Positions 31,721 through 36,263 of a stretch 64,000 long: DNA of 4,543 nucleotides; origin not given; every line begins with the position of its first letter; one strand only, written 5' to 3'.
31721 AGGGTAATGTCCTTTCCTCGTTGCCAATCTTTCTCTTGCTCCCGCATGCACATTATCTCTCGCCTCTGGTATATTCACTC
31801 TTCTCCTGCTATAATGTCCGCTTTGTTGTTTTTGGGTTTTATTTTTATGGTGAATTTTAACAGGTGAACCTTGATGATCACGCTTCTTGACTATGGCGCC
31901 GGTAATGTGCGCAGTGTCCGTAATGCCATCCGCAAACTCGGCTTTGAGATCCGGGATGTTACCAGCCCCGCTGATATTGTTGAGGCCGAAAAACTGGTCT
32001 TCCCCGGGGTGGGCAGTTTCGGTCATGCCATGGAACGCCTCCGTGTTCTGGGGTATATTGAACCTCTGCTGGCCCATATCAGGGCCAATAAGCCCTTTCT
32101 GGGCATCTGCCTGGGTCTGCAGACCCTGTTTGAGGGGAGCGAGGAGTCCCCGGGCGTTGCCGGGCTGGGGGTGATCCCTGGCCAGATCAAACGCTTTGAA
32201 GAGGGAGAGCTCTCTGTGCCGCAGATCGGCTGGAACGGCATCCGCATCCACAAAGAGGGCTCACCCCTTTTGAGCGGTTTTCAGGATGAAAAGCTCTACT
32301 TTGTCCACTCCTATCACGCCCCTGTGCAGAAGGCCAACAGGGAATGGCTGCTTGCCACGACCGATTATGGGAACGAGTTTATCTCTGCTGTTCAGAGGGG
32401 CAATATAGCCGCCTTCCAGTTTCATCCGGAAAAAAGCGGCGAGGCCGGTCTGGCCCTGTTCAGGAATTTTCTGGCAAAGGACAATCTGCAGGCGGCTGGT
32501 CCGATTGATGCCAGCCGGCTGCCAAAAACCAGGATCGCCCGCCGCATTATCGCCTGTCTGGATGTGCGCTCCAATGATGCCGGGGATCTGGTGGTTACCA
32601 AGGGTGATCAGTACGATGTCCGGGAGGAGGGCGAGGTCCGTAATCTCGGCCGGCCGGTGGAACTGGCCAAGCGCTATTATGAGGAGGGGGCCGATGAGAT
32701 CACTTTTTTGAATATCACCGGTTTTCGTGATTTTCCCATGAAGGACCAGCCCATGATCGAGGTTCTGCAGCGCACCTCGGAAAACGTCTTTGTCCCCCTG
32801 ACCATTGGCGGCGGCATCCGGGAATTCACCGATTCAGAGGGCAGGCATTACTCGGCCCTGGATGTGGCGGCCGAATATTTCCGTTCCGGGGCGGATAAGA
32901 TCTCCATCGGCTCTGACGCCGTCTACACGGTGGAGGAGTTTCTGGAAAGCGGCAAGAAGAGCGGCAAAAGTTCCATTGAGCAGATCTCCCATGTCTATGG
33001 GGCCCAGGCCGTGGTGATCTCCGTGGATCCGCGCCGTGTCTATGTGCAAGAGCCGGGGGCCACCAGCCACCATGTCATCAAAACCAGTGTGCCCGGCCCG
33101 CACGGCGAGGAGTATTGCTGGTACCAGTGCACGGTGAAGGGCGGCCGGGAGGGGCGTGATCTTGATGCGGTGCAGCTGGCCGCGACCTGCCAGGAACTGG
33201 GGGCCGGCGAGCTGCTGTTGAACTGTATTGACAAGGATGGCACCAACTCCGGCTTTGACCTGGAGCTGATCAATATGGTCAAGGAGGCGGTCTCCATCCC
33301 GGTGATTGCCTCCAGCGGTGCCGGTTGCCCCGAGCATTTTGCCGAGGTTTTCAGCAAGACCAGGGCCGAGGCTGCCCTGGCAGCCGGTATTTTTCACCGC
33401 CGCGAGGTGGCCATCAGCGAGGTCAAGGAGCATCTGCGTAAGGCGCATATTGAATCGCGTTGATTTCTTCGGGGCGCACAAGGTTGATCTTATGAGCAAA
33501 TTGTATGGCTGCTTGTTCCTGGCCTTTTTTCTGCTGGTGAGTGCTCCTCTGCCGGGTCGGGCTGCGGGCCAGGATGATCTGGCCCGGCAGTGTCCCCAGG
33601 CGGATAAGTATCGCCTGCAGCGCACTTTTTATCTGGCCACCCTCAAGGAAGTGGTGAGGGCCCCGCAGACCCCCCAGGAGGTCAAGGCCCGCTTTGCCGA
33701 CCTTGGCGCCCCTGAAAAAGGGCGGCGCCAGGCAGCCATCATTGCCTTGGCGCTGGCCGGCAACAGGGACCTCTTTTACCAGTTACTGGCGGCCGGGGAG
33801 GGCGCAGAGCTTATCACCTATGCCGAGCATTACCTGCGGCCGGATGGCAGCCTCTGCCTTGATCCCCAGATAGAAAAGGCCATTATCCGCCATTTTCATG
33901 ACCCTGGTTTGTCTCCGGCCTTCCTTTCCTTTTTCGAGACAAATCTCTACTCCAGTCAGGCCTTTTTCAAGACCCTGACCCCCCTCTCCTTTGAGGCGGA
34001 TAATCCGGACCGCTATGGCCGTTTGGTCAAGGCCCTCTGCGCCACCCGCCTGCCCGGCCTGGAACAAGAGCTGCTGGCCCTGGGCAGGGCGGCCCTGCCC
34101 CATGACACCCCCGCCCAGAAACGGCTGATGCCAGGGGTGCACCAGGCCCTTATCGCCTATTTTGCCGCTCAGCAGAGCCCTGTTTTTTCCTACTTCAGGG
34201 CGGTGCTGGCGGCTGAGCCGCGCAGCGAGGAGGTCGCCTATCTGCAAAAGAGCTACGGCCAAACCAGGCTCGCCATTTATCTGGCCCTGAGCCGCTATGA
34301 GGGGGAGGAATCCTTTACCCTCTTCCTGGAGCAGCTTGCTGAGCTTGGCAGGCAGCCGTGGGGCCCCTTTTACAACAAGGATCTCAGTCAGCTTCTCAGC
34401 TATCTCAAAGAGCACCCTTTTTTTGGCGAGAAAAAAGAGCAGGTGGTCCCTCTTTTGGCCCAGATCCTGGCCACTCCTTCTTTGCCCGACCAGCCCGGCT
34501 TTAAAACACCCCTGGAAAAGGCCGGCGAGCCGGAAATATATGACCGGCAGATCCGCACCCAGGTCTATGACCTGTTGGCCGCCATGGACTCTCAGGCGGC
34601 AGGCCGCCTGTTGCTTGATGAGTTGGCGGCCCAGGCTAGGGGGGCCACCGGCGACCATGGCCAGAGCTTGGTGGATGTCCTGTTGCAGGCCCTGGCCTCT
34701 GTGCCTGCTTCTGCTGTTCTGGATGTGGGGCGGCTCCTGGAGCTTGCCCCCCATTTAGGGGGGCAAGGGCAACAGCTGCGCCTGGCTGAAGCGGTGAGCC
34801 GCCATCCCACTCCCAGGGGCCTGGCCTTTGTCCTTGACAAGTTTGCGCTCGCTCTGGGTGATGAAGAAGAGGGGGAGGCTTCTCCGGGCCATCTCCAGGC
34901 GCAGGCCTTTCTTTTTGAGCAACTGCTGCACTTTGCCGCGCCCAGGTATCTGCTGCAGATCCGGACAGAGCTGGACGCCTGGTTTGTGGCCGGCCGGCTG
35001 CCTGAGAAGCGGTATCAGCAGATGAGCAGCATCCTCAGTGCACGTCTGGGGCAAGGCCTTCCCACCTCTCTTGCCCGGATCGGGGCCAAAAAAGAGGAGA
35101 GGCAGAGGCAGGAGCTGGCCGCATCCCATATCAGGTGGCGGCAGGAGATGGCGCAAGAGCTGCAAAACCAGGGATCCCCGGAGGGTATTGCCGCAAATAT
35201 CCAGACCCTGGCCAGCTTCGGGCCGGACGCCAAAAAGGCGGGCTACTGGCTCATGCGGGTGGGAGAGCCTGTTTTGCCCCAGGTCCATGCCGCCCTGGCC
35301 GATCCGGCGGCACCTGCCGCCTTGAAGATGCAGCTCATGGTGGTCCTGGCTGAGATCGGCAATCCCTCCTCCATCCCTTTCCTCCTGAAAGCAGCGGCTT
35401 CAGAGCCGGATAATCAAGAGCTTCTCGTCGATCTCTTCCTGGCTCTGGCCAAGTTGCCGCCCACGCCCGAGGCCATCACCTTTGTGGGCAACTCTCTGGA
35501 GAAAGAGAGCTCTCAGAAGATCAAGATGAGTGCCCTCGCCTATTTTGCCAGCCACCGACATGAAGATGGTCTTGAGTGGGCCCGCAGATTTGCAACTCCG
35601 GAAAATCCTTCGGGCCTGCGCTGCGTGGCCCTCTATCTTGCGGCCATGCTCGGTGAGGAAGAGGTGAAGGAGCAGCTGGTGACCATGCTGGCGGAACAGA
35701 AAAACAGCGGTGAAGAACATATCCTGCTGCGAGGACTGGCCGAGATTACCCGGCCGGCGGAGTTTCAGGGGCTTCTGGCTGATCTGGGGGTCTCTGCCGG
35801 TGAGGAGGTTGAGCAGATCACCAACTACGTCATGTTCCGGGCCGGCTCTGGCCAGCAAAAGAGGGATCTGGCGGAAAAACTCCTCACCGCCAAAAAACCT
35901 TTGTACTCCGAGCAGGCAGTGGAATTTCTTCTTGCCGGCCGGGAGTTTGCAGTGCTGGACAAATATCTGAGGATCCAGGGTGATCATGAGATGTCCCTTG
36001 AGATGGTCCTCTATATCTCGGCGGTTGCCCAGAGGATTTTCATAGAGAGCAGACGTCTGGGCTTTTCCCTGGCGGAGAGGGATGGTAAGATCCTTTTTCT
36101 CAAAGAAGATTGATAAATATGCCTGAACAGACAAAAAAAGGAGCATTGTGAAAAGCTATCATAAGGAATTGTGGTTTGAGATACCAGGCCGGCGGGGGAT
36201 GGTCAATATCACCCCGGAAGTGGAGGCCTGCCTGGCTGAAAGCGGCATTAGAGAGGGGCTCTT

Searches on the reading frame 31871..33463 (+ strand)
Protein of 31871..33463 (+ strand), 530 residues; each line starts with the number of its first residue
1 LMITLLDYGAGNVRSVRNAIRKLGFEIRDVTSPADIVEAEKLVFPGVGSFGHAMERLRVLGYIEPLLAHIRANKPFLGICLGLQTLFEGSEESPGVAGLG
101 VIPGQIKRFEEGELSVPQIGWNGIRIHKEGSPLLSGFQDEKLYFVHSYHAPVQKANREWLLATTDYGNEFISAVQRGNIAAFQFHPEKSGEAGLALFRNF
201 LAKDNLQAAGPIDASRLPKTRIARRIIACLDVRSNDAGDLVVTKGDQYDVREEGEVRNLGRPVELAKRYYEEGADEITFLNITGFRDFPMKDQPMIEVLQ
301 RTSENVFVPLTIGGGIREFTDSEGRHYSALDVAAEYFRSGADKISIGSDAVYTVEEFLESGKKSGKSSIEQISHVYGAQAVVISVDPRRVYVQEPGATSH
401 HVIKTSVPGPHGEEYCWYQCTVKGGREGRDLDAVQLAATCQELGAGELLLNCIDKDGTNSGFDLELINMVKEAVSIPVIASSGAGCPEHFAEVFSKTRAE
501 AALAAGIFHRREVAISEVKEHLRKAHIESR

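Call 63: search_protein_families(library=pfam, proteins=[window:31871-33463:+], max_evalue=0.01)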
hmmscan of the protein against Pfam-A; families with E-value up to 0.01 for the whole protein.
window:31871-33463:+ (530 aa): 5 families
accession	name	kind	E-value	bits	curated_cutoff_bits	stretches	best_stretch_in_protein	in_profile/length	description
PF00977.27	His_biosynth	-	1e-46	159.7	23.6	1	225-513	1-227/228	Histidine biosynthesis protein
PF00117.34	GATase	-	2.7e-19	70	22.8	1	5-201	2-187/190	Glutamine amidotransferase class-I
PF01174.25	SNO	-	1e-06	29.2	27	1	11-190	6-173/188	SNO glutamine amidotransferase family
PF07685.20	GATase_3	-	0.0013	18.8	27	1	27-106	27-115/196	CobB/CobQ-like glutamine amidotransferase domain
PF07722.19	Peptidase_C26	-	0.0091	16.2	20.5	0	68-187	100-219/219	Peptidase C26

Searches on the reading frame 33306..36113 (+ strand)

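Call 35: search_protein_families(library=pfam, proteins=[window:33306-36113:+], max_evalue=0.00001)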
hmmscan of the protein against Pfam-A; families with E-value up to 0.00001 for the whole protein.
window:33306-36113:+ (935 aa): 1 family
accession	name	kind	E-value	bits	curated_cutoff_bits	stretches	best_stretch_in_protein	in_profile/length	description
PF13646.12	HEAT_2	-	9.3e-07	29.5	27.7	0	729-800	6-76/88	HEAT repeats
